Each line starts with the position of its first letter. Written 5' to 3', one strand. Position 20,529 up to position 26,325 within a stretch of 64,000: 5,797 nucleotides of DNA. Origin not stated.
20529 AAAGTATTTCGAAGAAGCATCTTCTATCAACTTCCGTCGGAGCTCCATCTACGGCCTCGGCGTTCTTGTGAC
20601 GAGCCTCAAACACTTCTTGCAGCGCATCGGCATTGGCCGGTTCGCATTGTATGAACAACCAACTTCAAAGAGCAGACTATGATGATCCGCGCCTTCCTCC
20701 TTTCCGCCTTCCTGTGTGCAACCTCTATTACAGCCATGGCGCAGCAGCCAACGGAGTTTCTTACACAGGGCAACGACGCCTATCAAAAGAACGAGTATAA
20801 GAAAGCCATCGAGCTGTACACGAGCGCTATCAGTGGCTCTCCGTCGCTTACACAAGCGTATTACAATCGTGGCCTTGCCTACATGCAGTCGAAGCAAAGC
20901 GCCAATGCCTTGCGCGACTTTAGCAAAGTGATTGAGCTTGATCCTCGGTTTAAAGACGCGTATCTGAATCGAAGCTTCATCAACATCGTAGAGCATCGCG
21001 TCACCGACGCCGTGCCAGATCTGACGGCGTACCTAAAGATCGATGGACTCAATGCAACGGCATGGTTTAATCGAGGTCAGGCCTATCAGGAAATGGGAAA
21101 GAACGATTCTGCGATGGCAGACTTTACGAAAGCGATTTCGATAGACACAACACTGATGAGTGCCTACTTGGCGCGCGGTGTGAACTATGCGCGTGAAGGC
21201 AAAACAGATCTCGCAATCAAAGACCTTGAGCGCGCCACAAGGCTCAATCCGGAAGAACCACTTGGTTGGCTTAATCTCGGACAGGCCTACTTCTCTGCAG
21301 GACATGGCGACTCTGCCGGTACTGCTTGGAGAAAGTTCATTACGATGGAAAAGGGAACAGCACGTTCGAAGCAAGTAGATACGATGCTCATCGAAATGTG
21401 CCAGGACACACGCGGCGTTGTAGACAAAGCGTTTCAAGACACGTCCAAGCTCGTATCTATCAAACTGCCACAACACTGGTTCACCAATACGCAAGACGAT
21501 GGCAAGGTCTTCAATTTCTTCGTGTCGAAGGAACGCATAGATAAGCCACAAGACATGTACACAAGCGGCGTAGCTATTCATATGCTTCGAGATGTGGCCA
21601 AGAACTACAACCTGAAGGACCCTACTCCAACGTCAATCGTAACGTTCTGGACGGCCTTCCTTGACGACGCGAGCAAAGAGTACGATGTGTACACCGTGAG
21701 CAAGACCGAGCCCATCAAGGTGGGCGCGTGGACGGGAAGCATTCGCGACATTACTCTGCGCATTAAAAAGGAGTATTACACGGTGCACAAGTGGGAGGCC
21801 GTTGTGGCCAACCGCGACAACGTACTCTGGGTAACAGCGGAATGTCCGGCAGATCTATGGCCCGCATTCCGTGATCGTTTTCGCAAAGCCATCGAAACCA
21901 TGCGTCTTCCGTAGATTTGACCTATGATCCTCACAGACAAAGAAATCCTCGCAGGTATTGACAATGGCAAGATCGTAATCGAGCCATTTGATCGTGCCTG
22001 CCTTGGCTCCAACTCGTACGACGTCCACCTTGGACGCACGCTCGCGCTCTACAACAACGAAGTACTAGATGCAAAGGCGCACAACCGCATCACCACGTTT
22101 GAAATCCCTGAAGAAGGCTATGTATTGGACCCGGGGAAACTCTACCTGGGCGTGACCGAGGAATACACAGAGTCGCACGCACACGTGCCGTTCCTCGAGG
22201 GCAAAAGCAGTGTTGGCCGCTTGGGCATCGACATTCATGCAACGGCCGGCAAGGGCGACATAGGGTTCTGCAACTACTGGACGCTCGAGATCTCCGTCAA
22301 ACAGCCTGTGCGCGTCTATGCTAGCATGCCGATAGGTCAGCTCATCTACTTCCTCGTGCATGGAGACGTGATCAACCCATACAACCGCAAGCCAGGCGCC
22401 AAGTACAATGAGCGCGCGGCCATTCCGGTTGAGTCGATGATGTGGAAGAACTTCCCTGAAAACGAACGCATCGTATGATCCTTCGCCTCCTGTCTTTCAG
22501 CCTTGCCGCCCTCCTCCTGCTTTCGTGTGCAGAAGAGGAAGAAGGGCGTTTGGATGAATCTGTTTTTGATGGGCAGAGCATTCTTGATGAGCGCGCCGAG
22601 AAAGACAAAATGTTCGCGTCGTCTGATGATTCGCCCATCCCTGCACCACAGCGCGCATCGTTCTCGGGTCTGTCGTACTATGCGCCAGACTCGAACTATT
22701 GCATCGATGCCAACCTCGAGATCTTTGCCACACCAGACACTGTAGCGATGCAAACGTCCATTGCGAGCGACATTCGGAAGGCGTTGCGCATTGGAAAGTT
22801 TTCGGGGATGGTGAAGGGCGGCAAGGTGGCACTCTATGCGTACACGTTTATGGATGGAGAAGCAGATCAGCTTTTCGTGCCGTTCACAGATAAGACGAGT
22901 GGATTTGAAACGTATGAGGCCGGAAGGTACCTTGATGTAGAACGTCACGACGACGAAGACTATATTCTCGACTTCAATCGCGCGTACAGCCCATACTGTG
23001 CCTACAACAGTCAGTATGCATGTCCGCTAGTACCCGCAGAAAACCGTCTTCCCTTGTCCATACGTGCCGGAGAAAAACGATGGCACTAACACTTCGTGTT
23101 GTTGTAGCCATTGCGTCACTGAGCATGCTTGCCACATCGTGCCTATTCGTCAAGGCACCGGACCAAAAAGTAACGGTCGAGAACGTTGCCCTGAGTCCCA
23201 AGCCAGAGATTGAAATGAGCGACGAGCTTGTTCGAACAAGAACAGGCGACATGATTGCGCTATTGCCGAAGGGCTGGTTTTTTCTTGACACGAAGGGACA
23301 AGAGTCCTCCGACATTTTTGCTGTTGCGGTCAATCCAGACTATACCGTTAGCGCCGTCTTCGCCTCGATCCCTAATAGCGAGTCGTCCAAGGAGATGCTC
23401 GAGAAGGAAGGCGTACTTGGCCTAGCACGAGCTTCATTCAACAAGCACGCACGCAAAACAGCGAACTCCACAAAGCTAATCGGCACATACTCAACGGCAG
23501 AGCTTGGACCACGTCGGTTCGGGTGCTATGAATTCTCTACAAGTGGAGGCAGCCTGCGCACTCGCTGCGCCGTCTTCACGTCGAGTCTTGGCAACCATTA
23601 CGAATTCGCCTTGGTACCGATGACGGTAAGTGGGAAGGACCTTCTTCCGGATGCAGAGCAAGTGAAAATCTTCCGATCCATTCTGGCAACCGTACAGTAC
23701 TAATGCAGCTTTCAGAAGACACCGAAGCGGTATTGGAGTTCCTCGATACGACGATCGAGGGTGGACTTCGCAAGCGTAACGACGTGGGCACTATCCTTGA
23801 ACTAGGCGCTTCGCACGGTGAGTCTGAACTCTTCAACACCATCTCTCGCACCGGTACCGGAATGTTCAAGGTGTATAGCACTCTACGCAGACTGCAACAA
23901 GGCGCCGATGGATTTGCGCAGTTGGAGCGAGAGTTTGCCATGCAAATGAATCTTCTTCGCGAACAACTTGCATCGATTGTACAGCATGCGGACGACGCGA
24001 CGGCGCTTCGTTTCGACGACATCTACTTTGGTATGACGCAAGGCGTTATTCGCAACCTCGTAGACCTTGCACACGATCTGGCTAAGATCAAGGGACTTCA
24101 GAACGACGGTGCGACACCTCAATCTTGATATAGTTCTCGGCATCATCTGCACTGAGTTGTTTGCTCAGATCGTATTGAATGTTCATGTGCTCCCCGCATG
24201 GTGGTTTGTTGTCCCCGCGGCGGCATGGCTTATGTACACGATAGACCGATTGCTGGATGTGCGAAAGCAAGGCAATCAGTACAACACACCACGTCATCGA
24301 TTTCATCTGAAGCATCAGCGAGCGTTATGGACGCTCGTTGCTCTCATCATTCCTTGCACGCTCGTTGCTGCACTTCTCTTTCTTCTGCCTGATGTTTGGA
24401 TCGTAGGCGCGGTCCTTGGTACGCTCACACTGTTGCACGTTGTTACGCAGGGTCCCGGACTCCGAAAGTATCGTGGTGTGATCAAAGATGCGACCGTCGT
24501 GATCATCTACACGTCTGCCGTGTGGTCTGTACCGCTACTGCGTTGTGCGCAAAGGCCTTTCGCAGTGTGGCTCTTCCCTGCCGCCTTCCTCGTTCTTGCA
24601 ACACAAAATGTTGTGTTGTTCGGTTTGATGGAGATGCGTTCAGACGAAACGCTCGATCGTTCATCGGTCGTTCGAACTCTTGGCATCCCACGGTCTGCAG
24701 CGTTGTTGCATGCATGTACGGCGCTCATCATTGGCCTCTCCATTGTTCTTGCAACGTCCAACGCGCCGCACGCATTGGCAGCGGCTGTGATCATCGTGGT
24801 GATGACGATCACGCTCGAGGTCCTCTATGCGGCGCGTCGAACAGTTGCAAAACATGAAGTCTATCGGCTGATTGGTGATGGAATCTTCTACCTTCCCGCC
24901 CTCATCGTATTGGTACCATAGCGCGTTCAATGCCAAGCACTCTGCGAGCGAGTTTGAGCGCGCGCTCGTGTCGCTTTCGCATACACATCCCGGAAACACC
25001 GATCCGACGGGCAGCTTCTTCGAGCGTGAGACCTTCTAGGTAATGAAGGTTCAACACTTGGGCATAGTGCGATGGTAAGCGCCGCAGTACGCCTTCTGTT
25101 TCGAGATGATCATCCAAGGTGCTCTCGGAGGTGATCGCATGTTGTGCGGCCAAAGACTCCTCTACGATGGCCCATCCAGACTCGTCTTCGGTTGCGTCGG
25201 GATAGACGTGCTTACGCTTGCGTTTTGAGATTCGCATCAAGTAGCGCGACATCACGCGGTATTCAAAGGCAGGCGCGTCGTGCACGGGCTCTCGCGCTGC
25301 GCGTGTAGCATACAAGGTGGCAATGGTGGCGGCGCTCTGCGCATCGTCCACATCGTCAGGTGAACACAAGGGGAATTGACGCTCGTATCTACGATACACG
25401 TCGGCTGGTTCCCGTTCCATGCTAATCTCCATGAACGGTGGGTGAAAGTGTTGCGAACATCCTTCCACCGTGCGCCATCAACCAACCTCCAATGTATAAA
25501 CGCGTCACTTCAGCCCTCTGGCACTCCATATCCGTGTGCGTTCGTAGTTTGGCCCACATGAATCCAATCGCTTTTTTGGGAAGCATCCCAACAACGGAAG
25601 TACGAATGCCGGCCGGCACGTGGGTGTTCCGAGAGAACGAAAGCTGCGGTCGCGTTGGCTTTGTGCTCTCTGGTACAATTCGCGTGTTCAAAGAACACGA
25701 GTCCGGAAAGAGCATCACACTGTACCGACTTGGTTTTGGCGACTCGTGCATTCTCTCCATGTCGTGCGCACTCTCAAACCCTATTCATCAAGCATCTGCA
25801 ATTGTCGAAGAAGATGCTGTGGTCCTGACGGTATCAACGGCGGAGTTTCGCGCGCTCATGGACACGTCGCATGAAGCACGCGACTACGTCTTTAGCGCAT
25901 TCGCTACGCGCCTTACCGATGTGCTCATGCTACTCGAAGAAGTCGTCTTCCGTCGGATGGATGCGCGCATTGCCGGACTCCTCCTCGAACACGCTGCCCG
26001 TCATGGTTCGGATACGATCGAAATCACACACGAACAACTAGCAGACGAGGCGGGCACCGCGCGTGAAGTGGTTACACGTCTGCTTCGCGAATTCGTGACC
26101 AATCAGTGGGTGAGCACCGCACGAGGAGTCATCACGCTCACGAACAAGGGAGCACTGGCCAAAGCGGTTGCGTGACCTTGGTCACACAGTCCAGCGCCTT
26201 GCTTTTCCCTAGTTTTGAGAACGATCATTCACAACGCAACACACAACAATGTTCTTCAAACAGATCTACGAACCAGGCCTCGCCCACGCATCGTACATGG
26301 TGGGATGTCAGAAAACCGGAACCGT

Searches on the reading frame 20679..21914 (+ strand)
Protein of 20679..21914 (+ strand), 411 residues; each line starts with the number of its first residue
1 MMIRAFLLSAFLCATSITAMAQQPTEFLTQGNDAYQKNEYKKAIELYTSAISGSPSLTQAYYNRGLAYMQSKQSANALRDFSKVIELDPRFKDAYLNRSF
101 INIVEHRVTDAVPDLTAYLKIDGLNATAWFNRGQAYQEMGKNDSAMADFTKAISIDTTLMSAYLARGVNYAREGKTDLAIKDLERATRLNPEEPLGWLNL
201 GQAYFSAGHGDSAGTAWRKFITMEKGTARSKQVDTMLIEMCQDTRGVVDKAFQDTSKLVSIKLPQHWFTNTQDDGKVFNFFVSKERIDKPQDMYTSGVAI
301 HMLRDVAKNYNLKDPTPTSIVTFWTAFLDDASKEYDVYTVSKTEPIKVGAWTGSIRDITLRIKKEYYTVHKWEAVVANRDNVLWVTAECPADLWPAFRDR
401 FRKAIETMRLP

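Call 37: search_protein_families(library=pfam, proteins=[window:20679-21914:+], max_evalue=0.00001)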
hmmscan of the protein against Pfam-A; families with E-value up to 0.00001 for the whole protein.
window:20679-21914:+ (411 aa): 12 families
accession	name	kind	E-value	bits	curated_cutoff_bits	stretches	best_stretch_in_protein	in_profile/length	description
PF00515.34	TPR_1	-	4.6e-32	109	27.8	2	59-91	2-34/34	Tetratricopeptide repeat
PF07719.23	TPR_2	-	1.4e-30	103.3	27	1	59-90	2-33/34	Tetratricopeptide repeat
PF13414.12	TPR_11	-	5.1e-29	100.1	26.8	2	31-70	1-40/42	TPR repeat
PF13181.12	TPR_8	-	5.9e-25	85.7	25.7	1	126-156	1-31/34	Tetratricopeptide repeat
PF13432.12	TPR_16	-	4.1e-20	72.3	32.7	1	164-217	1-53/65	Tetratricopeptide repeat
PF13431.12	TPR_17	-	1.4e-16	59.8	24.4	0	117-145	4-32/34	Tetratricopeptide repeat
PF13371.12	TPR_9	-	7.4e-16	58.4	35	0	36-98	7-69/73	Tetratricopeptide repeat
PF14559.12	TPR_19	-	6.9e-13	49.2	25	0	172-213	3-44/68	Tetratricopeptide repeat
PF13174.12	TPR_6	-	2.1e-12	47.3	26.3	0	59-89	1-31/33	Tetratricopeptide repeat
PF13428.12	TPR_14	-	4.6e-12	45.8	23.5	0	162-203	3-44/44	Tetratricopeptide repeat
PF25575.1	TPR_BSK1_C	-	1.6e-09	38.1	42.2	1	16-94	34-113/118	Serine/threonine-protein kinase BSK1-like, TPR repeats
PF13424.12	TPR_12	-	2.2e-08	34.6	30.1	0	126-189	3-74/77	Tetratricopeptide repeat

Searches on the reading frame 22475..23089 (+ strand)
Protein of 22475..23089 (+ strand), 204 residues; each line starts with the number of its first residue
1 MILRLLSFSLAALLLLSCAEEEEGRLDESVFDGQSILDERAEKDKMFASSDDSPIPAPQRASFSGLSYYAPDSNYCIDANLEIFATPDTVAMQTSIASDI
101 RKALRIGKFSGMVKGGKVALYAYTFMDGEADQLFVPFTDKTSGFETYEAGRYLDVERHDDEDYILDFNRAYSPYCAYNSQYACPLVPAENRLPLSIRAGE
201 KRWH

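Call 37: search_protein_families(library=pfam, proteins=[window:22475-23089:+], max_evalue=0.00001)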
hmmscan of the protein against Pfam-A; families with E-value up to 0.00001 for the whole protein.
window:22475-23089:+ (204 aa): 1 family
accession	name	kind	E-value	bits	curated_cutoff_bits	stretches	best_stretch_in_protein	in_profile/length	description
PF07920.16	DUF1684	-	3.7e-43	147.6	25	1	62-201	2-139/139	Protein of unknown function (DUF1684)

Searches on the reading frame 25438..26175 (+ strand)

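Call 37: search_protein_families(library=pfam, proteins=[window:25438-26175:+], max_evalue=0.00001)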
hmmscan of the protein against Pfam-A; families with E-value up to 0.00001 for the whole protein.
window:25438-26175:+ (245 aa): 2 families
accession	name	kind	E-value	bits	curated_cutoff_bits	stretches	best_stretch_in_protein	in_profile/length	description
PF13545.12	HTH_Crp_2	-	3.9e-14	52.8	27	1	176-242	1-69/70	Crp-like helix-turn-helix domain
PF00027.35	cNMP_binding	-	8.7e-14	51.7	27.5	1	55-143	2-88/89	Cyclic nucleotide-binding domain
